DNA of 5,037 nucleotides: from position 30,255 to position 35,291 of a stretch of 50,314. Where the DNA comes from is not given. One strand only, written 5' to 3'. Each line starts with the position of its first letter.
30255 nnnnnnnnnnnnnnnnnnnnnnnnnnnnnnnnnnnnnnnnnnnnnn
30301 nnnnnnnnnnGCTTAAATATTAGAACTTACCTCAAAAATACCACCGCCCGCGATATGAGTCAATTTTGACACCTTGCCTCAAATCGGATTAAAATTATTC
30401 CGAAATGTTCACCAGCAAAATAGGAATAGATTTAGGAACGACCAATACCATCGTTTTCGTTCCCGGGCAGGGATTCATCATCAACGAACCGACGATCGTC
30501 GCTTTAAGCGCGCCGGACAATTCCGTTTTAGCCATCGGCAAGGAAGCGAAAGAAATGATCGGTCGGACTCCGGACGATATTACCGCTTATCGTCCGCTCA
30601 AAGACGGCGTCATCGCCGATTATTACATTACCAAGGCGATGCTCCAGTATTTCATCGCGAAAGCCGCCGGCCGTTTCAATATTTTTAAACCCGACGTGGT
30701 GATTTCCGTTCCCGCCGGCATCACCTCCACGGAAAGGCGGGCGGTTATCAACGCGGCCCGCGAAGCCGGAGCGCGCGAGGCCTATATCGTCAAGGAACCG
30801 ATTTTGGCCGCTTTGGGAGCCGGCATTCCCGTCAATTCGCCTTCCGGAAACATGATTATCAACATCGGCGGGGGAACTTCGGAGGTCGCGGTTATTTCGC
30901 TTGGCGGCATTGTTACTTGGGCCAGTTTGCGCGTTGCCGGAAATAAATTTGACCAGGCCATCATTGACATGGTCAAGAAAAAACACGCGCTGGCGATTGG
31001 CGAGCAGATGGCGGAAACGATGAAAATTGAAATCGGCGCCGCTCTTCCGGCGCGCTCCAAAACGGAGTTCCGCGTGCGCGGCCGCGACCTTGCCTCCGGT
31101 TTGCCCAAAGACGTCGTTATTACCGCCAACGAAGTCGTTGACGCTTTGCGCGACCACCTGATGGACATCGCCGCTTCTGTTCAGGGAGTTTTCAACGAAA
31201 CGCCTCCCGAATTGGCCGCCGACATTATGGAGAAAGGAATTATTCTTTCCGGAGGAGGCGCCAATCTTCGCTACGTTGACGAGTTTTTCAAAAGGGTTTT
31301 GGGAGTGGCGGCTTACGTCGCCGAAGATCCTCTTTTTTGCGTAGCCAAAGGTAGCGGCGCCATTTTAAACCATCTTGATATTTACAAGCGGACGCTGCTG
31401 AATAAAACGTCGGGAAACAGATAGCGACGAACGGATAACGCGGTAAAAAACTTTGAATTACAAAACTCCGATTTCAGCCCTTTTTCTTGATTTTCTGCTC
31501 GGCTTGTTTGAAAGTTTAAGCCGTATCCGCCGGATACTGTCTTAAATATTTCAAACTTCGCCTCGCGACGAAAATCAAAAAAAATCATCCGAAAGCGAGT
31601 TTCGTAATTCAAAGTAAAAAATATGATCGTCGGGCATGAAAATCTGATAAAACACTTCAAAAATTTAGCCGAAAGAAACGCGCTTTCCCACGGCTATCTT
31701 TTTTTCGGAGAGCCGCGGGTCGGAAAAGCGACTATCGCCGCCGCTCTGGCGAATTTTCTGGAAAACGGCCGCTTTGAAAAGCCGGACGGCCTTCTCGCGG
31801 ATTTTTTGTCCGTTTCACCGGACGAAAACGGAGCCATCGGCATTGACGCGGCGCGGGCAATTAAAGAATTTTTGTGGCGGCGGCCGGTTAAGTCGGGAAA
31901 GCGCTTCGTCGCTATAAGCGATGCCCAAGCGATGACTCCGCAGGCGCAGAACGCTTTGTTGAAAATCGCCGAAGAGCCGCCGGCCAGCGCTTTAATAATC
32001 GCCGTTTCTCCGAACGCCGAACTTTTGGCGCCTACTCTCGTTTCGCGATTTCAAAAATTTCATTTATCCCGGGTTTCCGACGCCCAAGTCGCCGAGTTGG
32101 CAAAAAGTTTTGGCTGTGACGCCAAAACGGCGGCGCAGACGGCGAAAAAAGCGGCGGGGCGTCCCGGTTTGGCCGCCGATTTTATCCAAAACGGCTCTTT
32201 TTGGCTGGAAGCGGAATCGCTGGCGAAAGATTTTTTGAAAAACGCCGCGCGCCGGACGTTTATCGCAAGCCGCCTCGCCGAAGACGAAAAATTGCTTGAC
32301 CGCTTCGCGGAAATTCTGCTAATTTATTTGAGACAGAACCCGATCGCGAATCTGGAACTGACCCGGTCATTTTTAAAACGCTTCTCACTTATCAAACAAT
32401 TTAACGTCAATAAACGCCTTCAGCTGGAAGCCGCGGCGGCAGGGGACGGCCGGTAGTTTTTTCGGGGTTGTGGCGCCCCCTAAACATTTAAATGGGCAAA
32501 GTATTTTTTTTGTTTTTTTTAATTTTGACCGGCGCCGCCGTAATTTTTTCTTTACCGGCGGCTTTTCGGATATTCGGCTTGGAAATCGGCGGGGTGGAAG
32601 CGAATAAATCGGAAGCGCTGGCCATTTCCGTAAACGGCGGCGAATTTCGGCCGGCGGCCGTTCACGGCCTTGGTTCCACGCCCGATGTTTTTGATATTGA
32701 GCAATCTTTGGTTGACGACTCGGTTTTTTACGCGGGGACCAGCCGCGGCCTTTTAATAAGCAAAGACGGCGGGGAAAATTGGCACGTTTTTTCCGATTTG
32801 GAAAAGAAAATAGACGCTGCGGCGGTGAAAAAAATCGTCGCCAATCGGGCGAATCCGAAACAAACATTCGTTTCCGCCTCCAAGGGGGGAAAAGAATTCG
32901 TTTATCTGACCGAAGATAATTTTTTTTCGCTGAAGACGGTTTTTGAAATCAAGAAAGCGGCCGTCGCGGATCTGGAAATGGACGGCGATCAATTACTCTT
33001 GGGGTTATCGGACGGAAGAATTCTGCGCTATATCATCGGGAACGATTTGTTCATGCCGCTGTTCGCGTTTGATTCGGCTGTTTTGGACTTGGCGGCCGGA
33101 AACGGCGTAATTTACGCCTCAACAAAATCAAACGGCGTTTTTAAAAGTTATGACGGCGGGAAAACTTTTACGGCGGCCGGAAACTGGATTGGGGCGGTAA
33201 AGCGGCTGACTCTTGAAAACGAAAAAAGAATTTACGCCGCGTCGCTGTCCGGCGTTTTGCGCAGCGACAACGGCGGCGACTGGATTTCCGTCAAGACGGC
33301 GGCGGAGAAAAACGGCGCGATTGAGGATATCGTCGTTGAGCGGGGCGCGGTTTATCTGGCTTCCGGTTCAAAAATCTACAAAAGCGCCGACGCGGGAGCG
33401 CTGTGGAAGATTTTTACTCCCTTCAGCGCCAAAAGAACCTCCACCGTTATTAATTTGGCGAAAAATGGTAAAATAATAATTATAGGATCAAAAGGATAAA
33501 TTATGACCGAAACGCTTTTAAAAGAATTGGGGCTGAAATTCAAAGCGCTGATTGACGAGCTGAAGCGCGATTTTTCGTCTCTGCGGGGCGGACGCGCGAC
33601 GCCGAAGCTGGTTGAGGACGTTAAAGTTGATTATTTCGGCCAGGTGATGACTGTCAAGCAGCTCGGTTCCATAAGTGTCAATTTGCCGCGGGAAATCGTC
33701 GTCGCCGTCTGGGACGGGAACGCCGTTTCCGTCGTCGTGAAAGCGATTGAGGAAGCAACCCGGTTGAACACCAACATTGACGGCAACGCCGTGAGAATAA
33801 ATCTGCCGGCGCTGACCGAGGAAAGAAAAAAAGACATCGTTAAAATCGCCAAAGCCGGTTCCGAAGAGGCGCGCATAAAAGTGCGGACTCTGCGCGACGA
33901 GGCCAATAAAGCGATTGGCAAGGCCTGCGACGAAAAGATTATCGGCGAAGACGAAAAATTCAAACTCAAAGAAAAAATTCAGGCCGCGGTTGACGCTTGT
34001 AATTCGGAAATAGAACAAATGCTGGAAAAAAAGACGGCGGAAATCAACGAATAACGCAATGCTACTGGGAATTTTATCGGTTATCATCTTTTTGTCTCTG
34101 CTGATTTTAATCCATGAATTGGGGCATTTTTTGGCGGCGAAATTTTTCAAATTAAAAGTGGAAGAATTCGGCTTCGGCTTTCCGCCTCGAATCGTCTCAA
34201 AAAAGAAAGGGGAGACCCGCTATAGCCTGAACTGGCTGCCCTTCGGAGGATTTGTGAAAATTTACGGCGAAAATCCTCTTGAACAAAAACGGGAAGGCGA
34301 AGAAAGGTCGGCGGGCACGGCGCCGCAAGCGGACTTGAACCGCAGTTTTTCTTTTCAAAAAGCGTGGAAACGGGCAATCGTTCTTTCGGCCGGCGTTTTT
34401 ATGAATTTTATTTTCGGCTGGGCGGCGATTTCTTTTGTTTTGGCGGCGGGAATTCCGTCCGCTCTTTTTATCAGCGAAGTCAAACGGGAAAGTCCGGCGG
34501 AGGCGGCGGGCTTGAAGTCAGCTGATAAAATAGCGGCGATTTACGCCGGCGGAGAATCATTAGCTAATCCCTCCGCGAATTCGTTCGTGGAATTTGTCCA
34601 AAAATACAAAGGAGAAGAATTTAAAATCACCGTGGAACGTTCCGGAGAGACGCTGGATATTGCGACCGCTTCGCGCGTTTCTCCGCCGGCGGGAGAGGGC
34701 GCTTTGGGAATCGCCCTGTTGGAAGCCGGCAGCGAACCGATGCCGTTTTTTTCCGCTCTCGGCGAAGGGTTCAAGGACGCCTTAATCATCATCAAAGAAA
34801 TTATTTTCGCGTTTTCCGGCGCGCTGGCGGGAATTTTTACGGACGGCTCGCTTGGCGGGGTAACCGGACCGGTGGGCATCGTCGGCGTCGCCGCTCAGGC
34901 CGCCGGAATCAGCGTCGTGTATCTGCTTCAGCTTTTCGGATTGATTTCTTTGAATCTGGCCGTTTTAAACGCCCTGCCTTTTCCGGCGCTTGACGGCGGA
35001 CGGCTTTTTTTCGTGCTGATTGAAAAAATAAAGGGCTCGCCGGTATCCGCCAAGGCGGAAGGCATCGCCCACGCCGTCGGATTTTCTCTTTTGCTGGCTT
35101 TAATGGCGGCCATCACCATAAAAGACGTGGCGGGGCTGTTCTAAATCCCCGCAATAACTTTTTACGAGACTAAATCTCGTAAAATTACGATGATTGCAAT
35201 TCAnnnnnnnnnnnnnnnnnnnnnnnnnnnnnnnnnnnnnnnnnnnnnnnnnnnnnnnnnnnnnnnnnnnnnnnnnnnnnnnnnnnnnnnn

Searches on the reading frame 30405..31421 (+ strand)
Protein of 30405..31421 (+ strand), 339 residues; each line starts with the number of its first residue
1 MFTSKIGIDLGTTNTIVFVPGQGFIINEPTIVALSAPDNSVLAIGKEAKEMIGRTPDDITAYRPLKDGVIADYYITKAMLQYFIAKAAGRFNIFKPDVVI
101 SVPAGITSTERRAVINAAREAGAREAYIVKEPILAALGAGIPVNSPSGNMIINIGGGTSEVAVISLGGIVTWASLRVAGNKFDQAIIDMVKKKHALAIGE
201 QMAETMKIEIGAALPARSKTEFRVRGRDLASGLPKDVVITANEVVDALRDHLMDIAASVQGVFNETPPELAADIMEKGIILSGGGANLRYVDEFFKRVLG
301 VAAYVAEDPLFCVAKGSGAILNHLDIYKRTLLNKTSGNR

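Call 19: search_protein_families(library=pfam, proteins=[window:30405-31421:+], max_evalue=0.001)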
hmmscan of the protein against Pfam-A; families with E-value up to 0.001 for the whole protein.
window:30405-31421:+ (339 aa): 4 families
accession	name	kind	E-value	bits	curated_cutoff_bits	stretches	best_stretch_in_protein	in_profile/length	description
PF06723.19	MreB_Mbl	-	5e-127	423.7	27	1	4-326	2-324/327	MreB/Mbl protein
PF00012.26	HSP70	-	1.1e-10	40.8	20.6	1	97-194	135-238/599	Hsp70 protein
PF14450.12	FtsA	-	5.1e-10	40.2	31.8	1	151-312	2-123/127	Cell division protein FtsA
PF00022.25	Actin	-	3.1e-05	23.2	27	1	29-195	31-192/410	Actin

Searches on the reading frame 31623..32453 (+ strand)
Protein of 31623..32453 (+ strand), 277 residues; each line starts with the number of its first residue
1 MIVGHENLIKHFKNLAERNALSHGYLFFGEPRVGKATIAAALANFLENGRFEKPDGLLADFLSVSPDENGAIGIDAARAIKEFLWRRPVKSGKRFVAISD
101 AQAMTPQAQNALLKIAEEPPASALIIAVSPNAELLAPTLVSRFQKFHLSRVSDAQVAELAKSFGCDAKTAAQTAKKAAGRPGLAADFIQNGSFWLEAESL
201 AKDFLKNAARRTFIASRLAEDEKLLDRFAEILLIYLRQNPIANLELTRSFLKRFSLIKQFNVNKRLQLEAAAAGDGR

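Call 52: search_protein_families(library=pfam, proteins=[window:31623-32453:+], max_evalue=0.001)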
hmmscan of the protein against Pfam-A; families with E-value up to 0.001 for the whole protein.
window:31623-32453:+ (277 aa): 2 families
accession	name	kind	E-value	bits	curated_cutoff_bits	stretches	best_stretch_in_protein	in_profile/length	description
PF13177.12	DNA_pol3_delta2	-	1.4e-28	100.4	27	1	5-150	2-159/161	DNA polymerase III, delta subunit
PF00004.35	AAA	-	1.3e-05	26.1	21.2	1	26-146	2-126/131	ATPase family associated with various cellular activities (AAA)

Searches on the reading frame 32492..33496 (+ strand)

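Call 52: search_protein_families(library=pfam, proteins=[window:32492-33496:+], max_evalue=0.001)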
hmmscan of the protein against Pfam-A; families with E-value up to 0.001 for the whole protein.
window:32492-33496:+ (335 aa): 4 families
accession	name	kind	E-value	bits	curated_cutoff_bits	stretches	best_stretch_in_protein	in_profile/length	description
PF15902.12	Sortilin-Vps10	-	2.4e-07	30.4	33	0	76-150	36-112/446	Sortilin, neurotensin receptor 3,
PF02012.26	BNR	-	8.6e-05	22.4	27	0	89-98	2-11/12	BNR/Asp-box repeat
PF19755.4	DUF6242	-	0.00019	21.8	29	0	243-305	163-217/217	Domain of unknown function (DUF6242)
PF14870.12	PSII_BNR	-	0.00069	19.4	27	0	75-116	244-283/303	Photosynthesis system II assembly factor YCF48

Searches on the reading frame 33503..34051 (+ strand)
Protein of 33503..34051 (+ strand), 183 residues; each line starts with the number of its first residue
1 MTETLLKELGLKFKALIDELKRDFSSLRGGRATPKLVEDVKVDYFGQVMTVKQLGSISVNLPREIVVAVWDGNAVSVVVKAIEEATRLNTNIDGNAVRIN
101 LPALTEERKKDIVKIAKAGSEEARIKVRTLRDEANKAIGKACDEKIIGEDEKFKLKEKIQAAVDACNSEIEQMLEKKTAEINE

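Call 52: search_protein_families(library=pfam, proteins=[window:33503-34051:+], max_evalue=0.001)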
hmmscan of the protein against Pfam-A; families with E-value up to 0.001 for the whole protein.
window:33503-34051:+ (183 aa): 1 family
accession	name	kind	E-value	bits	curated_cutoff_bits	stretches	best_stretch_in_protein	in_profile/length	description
PF01765.24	RRF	-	5.7e-43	147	29.7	1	20-181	1-163/164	Ribosome recycling factor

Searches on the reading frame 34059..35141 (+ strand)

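Call 52: search_protein_families(library=pfam, proteins=[window:34059-35141:+], max_evalue=0.001)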
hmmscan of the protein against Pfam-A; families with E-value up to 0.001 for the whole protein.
window:34059-35141:+ (361 aa): 2 families
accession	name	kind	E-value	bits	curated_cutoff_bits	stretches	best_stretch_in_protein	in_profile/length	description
PF02163.28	Peptidase_M50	-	1.9e-53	181.5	27.2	1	8-348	2-221/221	Peptidase family M50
PF00595.29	PDZ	-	0.0001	23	23.2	1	135-191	26-79/81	PDZ domain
